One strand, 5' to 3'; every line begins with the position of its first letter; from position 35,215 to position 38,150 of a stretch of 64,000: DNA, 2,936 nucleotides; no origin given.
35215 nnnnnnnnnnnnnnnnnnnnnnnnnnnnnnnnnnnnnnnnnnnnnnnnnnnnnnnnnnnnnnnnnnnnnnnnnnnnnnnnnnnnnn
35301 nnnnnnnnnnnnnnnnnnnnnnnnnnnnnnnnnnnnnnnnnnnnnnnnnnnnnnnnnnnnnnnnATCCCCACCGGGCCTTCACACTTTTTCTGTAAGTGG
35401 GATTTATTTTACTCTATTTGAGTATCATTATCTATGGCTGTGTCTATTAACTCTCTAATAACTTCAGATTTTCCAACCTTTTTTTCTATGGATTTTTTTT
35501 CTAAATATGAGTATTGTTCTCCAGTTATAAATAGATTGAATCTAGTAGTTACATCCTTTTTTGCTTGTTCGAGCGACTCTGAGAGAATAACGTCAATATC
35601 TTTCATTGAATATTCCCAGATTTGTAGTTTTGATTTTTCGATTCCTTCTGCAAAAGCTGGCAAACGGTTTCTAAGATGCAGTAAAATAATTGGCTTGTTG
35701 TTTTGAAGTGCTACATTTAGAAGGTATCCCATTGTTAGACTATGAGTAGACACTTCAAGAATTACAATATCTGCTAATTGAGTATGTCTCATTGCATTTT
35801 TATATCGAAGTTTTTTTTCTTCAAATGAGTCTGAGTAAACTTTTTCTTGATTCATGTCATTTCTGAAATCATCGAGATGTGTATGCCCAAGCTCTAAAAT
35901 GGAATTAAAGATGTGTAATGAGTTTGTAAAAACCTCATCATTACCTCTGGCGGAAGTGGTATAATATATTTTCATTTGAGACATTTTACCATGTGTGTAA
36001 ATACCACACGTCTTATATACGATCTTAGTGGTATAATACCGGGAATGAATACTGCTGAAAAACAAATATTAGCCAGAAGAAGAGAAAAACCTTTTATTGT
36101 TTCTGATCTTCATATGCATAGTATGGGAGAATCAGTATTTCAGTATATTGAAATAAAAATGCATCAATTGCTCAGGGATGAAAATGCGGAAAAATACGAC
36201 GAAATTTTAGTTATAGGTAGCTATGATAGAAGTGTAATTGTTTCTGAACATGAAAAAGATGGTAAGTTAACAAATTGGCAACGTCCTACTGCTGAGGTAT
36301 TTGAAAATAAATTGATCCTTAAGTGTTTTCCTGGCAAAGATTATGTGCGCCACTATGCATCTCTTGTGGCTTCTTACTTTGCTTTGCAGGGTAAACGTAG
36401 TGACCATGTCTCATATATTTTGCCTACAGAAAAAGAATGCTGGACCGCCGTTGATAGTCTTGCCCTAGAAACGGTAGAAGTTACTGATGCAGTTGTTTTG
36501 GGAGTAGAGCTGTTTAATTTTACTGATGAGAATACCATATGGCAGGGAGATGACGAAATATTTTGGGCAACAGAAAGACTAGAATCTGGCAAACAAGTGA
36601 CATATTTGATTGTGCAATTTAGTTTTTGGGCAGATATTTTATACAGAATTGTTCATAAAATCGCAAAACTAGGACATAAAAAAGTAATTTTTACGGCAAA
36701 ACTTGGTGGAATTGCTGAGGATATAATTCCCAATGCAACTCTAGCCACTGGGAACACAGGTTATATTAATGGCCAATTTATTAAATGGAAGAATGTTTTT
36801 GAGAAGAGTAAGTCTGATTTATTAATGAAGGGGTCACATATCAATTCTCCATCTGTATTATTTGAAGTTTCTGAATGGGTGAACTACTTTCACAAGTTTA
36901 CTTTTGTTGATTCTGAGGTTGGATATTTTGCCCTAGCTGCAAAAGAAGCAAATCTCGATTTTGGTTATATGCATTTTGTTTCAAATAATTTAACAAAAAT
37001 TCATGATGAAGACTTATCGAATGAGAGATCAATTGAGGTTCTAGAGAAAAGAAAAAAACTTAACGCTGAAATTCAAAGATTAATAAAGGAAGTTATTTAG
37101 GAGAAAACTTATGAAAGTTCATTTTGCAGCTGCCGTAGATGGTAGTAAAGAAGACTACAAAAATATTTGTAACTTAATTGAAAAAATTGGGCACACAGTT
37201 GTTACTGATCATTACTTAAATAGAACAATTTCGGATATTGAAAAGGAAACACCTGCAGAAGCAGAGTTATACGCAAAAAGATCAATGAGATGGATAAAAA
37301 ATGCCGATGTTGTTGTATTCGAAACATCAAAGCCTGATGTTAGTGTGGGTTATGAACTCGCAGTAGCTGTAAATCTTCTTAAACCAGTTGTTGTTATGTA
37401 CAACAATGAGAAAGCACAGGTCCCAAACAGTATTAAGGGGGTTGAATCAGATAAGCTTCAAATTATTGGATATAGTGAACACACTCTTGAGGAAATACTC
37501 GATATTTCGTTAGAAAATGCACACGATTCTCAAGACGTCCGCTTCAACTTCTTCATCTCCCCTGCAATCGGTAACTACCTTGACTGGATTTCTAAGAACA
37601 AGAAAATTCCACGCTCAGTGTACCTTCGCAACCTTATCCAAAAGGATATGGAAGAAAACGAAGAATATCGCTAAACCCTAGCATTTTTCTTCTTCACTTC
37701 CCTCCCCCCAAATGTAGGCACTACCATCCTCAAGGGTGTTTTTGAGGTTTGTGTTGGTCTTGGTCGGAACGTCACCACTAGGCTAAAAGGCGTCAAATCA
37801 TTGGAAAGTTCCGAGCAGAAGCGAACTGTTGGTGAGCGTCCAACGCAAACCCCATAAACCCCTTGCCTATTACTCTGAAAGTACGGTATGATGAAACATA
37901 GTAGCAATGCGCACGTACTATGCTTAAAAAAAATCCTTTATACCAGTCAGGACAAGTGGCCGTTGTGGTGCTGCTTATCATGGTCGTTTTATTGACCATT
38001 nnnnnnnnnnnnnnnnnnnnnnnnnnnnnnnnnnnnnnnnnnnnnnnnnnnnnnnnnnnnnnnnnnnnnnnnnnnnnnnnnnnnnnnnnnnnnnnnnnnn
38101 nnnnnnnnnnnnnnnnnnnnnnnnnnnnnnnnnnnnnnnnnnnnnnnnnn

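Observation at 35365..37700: AT-rich three-gene cassette inside the pilus locus: two NDT-like/RHH paralogs flanking an extended PNP/nucleosidase-like protein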

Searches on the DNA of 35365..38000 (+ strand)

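Call 95: search_rna_families(source=window, start=37600, end=38000, threshold=evalue, max_evalue=1)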
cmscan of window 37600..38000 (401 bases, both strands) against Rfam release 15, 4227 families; matches with E-value up to 1: 2.
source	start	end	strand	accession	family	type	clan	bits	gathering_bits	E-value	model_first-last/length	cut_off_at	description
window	37642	37719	-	RF02436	SpF43_sRNA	Gene; sRNA;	-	20.5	70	0.13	1-99/99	no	Streptococcus sRNA SpF43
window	37618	37763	-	RF01496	Afu_182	Gene; sRNA;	-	16.5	65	0.9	1-195/195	no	A. fumigatus sRNA Afu_182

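Call 96: search_dna_similar(query=window:35365-37700:+, collection=phages, mode=distant, max_rows=5)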
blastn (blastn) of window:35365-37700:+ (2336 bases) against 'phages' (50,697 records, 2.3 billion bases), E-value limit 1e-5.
No match.

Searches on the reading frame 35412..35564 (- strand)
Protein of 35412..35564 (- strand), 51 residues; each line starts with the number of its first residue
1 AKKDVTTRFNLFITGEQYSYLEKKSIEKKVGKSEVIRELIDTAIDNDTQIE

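Call 26: search_protein_families(library=pfam, proteins=[window:35412-35564:-], max_evalue=10)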
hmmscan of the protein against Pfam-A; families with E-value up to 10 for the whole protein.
seq(51 aa): 1 family
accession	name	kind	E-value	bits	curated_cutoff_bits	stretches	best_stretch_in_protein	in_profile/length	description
PF01402.27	RHH_1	-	0.11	13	20.5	1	21-44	14-37/39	Ribbon-helix-helix protein, copG family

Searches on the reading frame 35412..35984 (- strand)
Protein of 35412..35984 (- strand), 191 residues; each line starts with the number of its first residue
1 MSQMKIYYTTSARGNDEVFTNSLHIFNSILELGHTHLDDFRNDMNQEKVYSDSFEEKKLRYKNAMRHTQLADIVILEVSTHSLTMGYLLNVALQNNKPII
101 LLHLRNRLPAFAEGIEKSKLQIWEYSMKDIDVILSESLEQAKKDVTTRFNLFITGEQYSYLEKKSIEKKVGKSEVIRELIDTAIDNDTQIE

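Call 3: search_protein_families(library=pfam, proteins=[window:35412-35984:-], max_evalue=1)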
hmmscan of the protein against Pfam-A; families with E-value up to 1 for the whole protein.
seq(191 aa): 0 families

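Call 4: search_protein_families(library=padloc, proteins=[window:35412-35984:-], max_evalue=1)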
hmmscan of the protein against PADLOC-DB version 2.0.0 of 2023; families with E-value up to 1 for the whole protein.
seq(191 aa): 0 families

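Call 5: search_protein_families(library=ncbifam, proteins=[window:35412-35984:-], max_evalue=1)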
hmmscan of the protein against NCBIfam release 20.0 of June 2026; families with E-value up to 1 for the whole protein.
seq(191 aa): 1 family
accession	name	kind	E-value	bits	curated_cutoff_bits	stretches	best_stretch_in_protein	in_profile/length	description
NF053639.1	Mfer334_fam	equivalog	0.0018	18.1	260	1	82-159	39-113/209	pseudomurein biosynthesis protein PmurB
